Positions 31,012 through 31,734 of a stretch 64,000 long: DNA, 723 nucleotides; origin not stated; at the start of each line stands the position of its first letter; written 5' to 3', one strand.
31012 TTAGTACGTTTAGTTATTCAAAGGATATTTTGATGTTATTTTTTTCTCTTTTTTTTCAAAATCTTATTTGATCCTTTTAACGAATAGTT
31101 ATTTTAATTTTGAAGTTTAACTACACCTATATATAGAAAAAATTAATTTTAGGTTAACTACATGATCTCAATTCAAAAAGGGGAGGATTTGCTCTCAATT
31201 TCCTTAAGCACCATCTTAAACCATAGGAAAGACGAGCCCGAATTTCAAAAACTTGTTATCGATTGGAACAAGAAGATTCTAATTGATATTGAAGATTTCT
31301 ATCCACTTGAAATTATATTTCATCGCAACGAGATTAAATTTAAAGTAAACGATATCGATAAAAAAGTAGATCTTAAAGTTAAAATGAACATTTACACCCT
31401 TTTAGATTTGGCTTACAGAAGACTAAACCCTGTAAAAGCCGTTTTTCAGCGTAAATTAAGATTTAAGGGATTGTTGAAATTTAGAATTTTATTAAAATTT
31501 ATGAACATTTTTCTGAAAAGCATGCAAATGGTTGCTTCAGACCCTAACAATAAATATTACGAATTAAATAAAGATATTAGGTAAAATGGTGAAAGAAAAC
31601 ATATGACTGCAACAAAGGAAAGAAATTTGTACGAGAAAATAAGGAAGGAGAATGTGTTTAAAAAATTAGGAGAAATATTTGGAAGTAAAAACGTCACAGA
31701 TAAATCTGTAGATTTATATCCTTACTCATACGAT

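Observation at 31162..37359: Segmentally duplicated [SCP2-like + FAD oxidase] module with FabK/NMO-like reductase and CCG Fe-S partner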

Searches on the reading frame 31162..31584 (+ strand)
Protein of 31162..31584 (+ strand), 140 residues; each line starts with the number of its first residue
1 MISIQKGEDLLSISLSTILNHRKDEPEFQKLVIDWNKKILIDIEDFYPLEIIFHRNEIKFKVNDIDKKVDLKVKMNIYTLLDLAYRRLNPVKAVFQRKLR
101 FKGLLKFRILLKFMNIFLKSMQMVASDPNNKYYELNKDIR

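Call 4: search_protein_families(library=pfam, proteins=[window:31162-31584:+], max_evalue=0.1)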
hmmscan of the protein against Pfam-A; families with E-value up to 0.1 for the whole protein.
window:31162-31584:+ (140 aa): 1 family
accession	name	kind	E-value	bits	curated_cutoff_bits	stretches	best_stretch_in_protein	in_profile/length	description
PF02036.22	SCP2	-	6.6e-10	39.7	21.3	1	19-116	5-99/101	SCP-2 sterol transfer family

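Call 10: search_solved_structures(query=window:31162-31584:+, max_evalue=1)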
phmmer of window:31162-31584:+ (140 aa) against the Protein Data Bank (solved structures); distinct sequences matched with E-value up to 1: 5.
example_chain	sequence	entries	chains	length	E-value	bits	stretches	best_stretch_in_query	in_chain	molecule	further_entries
1c44_A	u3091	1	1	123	0.041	17.5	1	64-117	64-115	PROTEIN (STEROL CARRIER PROTEIN 2)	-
2c0l_B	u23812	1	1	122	0.15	15.7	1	64-117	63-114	NONSPECIFIC LIPID-TRANSFER PROTEIN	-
1qnd_A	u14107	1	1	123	0.15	15.7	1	64-117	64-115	NONSPECIFIC LIPID-TRANSFER PROTEIN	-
6t58_A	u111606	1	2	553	0.34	14.5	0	8-46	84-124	Cellular tumor antigen p53,Protein S100-A4,Protein S100-A4,Annexin A2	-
4uei_A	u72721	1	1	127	0.43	14.2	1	66-108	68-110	STEROL CARRIER PROTEIN 2/3-OXOACYL-COA THIOLASE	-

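Call 27: find_homologous_proteins(query=window:31162-31584:+, max_evalue=0.001)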
Query window:31162-31584:+ (140 aa): 148 proteins with E <= 0.001 among 161 candidates; the best 120 are listed.
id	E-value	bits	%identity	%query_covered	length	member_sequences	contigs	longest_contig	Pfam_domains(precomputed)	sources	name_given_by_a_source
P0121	1.6e-76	273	94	100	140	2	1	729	PF02036.23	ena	-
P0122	1.7e-76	273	92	100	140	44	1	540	PF02036.23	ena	-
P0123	4.5e-75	268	91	100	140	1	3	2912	PF02036.23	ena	-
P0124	6.0e-75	268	90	100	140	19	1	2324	PF02036.23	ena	-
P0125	1.7e-74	266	90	100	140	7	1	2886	PF02036.23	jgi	jgi:putative sterol carrier protein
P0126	1.8e-74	266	91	100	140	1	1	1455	PF02036.23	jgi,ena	-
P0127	4.2e-73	262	91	100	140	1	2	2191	PF02036.23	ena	-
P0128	4.3e-73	262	89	100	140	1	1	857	PF02036.23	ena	-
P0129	4.4e-73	262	88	100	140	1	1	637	PF02036.23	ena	-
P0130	5.0e-73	262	88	100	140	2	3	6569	PF02036.23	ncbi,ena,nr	ncbi:MAG: SCP2 sterol-binding domain-containing protein [Candidatus Lokiarchaeota archaeon]|nr:SCP2 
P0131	7.9e-73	261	89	100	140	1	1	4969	PF02036.23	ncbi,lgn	-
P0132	9.3e-73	261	88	100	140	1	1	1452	PF02036.23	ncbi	-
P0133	1.1e-72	260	88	100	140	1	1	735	PF02036.23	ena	-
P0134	1.8e-72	260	89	100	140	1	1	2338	PF02036.23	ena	-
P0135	7.1e-72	258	89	100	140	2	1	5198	PF02036.23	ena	-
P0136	1.7e-71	257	89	100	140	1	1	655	PF02036.23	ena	-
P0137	2.4e-71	256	89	100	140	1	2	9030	PF02036.23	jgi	-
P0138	2.8e-71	256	88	100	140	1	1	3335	PF02036.23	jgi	-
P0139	8.0e-71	254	88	100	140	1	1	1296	PF02036.23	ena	-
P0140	2.2e-70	253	85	100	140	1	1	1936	PF02036.23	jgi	jgi:putative sterol carrier protein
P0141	2.6e-70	253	85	100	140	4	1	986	PF02036.23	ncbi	-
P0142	3.2e-70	253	89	100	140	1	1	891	PF02036.23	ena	-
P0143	5.2e-70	252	87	100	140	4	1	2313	PF02036.23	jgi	-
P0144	5.3e-70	252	88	100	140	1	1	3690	PF02036.23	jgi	-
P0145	4.2e-69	249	84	100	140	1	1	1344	PF02036.23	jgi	-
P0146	1.7e-68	247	83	100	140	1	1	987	PF02036.23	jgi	jgi:putative sterol carrier protein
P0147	1.5e-67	244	84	100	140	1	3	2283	PF02036.23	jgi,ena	-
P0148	2.2e-67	243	81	100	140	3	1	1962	PF02036.23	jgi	-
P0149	3.1e-67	243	81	100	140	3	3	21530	PF02036.23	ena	-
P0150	6.3e-67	242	85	100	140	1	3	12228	PF02036.23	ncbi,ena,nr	ncbi:MAG: SCP2 sterol-binding domain-containing protein [Candidatus Lokiarchaeota archaeon]|nr:SCP2 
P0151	9.4e-67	241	81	100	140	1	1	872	PF02036.23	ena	-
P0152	2.0e-66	240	79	100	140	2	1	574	PF02036.23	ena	-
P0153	2.9e-66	240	81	100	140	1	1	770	PF02036.23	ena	-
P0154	3.6e-66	239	81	100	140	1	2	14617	PF02036.23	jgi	-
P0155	4.2e-66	239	81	100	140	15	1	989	PF02036.23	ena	-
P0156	5.0e-66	239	81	100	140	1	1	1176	PF02036.23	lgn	-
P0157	6.9e-66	238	81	100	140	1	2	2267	PF02036.23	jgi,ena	-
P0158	1.0e-65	238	81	100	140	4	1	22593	PF02036.23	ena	-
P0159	1.5e-65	237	81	100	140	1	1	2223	PF02036.23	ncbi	-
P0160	1.6e-65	237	81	100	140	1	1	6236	PF02036.23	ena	-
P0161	1.6e-65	237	81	100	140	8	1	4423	PF02036.23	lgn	-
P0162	3.9e-65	236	80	100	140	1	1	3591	PF02036.23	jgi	-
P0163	6.1e-65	235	80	100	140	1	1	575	PF02036.23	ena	-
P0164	6.8e-65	235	80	100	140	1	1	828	PF02036.23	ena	-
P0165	7.0e-65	235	79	100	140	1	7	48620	PF02036.23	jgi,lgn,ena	-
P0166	7.1e-65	235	79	100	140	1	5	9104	PF02036.23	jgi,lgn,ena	-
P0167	9.5e-65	235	79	100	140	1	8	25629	PF02036.23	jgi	jgi:putative sterol carrier protein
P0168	1.1e-64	235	79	100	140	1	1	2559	PF02036.23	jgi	-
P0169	1.3e-64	234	79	100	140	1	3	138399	PF02036.23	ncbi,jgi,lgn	-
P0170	1.4e-64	234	79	100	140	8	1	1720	PF02036.23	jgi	-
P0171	1.7e-64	234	79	100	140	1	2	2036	PF02036.23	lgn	-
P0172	2.0e-64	234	81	100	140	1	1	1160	PF02036.23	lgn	-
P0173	2.6e-64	233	79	100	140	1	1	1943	PF02036.23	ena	-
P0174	3.4e-64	233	79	100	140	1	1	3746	PF02036.23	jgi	-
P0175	4.0e-64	233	79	100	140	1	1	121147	PF02036.23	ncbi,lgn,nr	ncbi:MAG: SCP2 sterol-binding domain-containing protein [Candidatus Lokiarchaeota archaeon]|nr:SCP2 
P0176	6.8e-64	232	78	100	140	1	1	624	PF02036.23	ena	-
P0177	7.2e-64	232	81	100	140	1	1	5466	PF02036.23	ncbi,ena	-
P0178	1.4e-63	231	78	100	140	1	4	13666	PF02036.23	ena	-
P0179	1.8e-63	231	77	100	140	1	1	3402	PF02036.23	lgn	-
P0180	3.0e-63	230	79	100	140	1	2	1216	PF02036.23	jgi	jgi:putative sterol carrier protein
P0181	3.2e-63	230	80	100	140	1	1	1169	PF02036.23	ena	-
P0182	3.8e-63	230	77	100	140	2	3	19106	PF02036.23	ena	-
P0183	4.3e-63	229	76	100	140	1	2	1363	PF02036.23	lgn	-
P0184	4.7e-63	229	78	100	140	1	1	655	PF02036.23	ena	-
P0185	6.3e-63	229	79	100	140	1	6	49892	PF02036.23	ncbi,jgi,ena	-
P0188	1.4e-62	228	76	100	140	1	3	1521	PF02036.23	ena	-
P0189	1.9e-62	227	76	100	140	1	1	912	PF02036.23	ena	-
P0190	2.0e-62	227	76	100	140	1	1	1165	PF02036.23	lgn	-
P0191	2.7e-62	227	79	100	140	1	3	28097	PF02036.23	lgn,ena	-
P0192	3.2e-62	227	76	100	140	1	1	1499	PF02036.23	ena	-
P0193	4.4e-62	226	78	100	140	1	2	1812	PF02036.23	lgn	-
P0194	2.5e-61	224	75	100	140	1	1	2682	PF02036.23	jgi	jgi:putative sterol carrier protein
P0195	3.8e-61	223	78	100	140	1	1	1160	PF02036.23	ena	-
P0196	3.9e-61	223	74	100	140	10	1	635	PF02036.23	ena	-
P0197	4.5e-60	220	77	100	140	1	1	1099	PF02036.23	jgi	-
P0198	1.2e-59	218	84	92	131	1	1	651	PF02036.23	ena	-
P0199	2.6e-59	217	76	100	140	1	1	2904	PF02036.23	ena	-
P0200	8.1e-59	216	73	100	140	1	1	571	PF02036.23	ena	-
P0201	1.5e-55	205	71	100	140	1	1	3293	PF02036.23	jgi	jgi:putative sterol carrier protein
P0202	1.7e-54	202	66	100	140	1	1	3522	PF02036.23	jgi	-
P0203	2.5e-54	201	66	100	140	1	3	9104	PF02036.23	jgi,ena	-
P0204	3.5e-54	201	66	100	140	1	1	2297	PF02036.23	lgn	-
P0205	8.2e-54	199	67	100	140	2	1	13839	PF02036.23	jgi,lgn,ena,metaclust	metaclust:\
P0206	1.7e-53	198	65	100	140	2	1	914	PF02036.23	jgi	-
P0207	1.7e-53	198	66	100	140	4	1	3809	PF02036.23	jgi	jgi:putative sterol carrier protein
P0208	4.1e-53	197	69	100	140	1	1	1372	PF02036.23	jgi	jgi:putative sterol carrier protein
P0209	1.5e-52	195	64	100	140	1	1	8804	PF02036.23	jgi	-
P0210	2.3e-52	195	65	100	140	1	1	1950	PF02036.23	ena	-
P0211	3.1e-52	194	64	100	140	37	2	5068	PF02036.23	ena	-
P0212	5.6e-52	193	64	100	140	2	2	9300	PF02036.23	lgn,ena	-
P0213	6.9e-52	193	68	95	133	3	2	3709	PF02036.23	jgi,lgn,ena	-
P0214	8.6e-52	193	64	100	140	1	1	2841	PF02036.23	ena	-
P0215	1.0e-51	193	65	100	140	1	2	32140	PF02036.23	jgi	jgi:putative sterol carrier protein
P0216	2.4e-51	191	64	100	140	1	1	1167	PF02036.23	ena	-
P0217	5.4e-51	190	64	100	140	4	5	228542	PF02036.23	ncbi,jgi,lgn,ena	-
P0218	8.2e-51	190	65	100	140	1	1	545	PF02036.23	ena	-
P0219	8.7e-51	190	66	95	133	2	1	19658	PF02036.23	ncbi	-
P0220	1.8e-50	189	64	100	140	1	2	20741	PF02036.23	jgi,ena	-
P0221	3.6e-50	188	63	100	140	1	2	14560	PF02036.23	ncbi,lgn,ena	-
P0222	3.7e-50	188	64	100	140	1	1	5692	PF02036.23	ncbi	ncbi:MAG: SCP2 sterol-binding domain-containing protein [Candidatus Hermodarchaeota archaeon]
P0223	3.7e-50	188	66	95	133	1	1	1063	PF02036.23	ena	-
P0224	1.7e-49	185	84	76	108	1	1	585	PF02036.23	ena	-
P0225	2.1e-49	185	64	100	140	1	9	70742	PF02036.23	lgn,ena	-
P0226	2.2e-49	185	61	100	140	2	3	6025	PF02036.23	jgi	-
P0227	1.0e-48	183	64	100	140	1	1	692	PF02036.23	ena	-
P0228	1.4e-48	183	64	100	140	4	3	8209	PF02036.23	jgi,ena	jgi:putative sterol carrier protein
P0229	2.4e-48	182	63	100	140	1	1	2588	PF02036.23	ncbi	ncbi:MAG: SCP2 sterol-binding domain-containing protein [Candidatus Thorarchaeota archaeon]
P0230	4.0e-48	181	63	100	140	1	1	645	PF02036.23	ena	-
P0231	6.9e-48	180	64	100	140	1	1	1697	PF02036.23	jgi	-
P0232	3.3e-47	178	62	100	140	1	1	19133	PF02036.23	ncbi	-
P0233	1.4e-46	176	64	100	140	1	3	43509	PF02036.23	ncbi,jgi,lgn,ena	-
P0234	1.4e-46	176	64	100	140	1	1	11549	PF02036.23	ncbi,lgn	-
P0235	1.6e-46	176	64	100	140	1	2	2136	PF02036.23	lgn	-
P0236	3.0e-46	175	59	100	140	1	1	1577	PF02036.23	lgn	-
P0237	3.1e-46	175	63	100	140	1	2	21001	PF02036.23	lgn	-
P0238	4.0e-46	175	62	100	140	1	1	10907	PF02036.23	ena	-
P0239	5.1e-46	174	64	100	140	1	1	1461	PF02036.23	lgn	-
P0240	5.4e-46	174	62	100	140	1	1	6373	PF02036.23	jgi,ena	-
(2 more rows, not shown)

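Call 30: search_solved_structures(query=A2, max_evalue=1)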
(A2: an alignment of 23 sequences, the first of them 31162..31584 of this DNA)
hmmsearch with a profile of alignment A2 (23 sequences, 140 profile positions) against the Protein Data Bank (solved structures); distinct sequences matched with E-value up to 1: 4.
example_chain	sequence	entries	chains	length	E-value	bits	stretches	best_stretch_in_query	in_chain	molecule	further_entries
1c44_A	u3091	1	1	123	0.006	19.9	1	64-111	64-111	PROTEIN (STEROL CARRIER PROTEIN 2)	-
2c0l_B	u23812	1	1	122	0.0092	19.3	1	64-111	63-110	NONSPECIFIC LIPID-TRANSFER PROTEIN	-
1qnd_A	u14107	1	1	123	0.0093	19.2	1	64-111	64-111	NONSPECIFIC LIPID-TRANSFER PROTEIN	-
4uei_A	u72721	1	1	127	0.04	17.2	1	67-106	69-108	STEROL CARRIER PROTEIN 2/3-OXOACYL-COA THIOLASE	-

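Call 35: predict_structure(alignment_id=A2)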
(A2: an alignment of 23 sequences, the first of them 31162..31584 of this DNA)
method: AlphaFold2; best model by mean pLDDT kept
length: 140 residues; sequences in the alignment: 23
mean_pLDDT: 85.6   pTM: 0.78
mean pLDDT of the five models: 85.6, 80.0, 78.3, 73.1, 72.2
residues with pLDDT >= 90: 74; 70-90: 48; 50-70: 12; < 50: 6
segments of 3 or more residues with pLDDT < 50: none
pLDDT, mean of each block of 10 residues (from residue 1): 88 88 90 95 91 96 88 93 88 94 88 91 56 53
secondary structure, 60 per line:
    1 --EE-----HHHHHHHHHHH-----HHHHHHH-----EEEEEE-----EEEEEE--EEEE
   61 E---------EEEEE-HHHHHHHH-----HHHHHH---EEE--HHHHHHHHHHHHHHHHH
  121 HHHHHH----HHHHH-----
elements in order: H10-20 H26-32 E38-43 E49-54 E57-61 E71-75 H77-84 H90-95 E99-101 H104-126 H131-135

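Call 38: fold_search(model_id=the predicted structure, library=pdb)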
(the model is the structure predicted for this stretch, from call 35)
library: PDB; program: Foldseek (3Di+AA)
matches with E <= 10: 275; with E <= 0.001: 36
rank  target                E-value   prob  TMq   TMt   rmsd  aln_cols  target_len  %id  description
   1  6h6n_A                3.6e-06  1.00  0.61  0.67   4.6       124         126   11  UbiJ-SCP2 Ubiquinone synthesis protein (released 2019-02-13)
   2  6h6o_A                4.7e-06  1.00  0.60  0.68   2.7       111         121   14  UbiJ-SCP2 Ubiquinone synthesis protein (released 2019-02-13)
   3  6h6o_B                7.3e-06  1.00  0.56  0.66   3.3       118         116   14  UbiJ-SCP2 Ubiquinone synthesis protein (released 2019-02-13)
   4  6h6n_B                8.3e-06  1.00  0.56  0.65   3.2       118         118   14  UbiJ-SCP2 Ubiquinone synthesis protein (released 2019-02-13)
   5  1wfr_MODEL_1_A        8.3e-06  1.00  0.57  0.56   6.9       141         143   15  Solution structure of the conserved hypothetical protein TT1886, possibly sterol carrier protein, from Thermus (released 2004-11-26)
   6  6h6p_D                1.2e-05  1.00  0.55  0.64   3.5       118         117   12  UbiJ-SCP2 Ubiquinone synthesis protein (released 2019-02-13)
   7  6h6p_A                1.3e-05  1.00  0.56  0.65   3.2       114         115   12  UbiJ-SCP2 Ubiquinone synthesis protein (released 2019-02-13)
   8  6z1w                  1.3e-05  1.00  0.52  0.61   5.2       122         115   20  Crystal structure of human steroid carrier protein SL (SCP-2L) mutant A100C (released 2021-03-03)
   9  6h6p_B                1.8e-05  1.00  0.56  0.67   3.1       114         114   12  UbiJ-SCP2 Ubiquinone synthesis protein (released 2019-02-13)
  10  2yhe_B                2.3e-05  1.00  0.60  0.15   2.7       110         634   18  Structure determination of the stereoselective inverting sec- alkylsulfatase Pisa1 from Pseudomonas sp. (released 2012-05-16)
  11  4av7_A                3.4e-05  1.00  0.53  0.13   2.2        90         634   20  Structure determination of the double mutant S233Y F250G from the sec- alkyl sulfatase PisA1 (released 2012-12-05)
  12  4uei_MODEL_1_A        3.4e-05  1.00  0.60  0.66   4.9       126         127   17  Solution structure of the sterol carrier protein domain 2 of Helicoverpa armigera (released 2015-12-30)
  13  3bn8_B                3.7e-05  1.00  0.56  0.69   7.0       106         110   16  Crystal structure of a putative sterol carrier protein type 2 (af1534) from archaeoglobus fulgidus dsm 4304 at 2.11 A  (released 2007-12-25)
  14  2yhe_A                3.9e-05  1.00  0.57  0.14   3.0       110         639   18  Structure determination of the stereoselective inverting sec- alkylsulfatase Pisa1 from Pseudomonas sp. (released 2012-05-16)
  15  6h6p_C                4.2e-05  1.00  0.53  0.62   3.6       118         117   12  UbiJ-SCP2 Ubiquinone synthesis protein (released 2019-02-13)
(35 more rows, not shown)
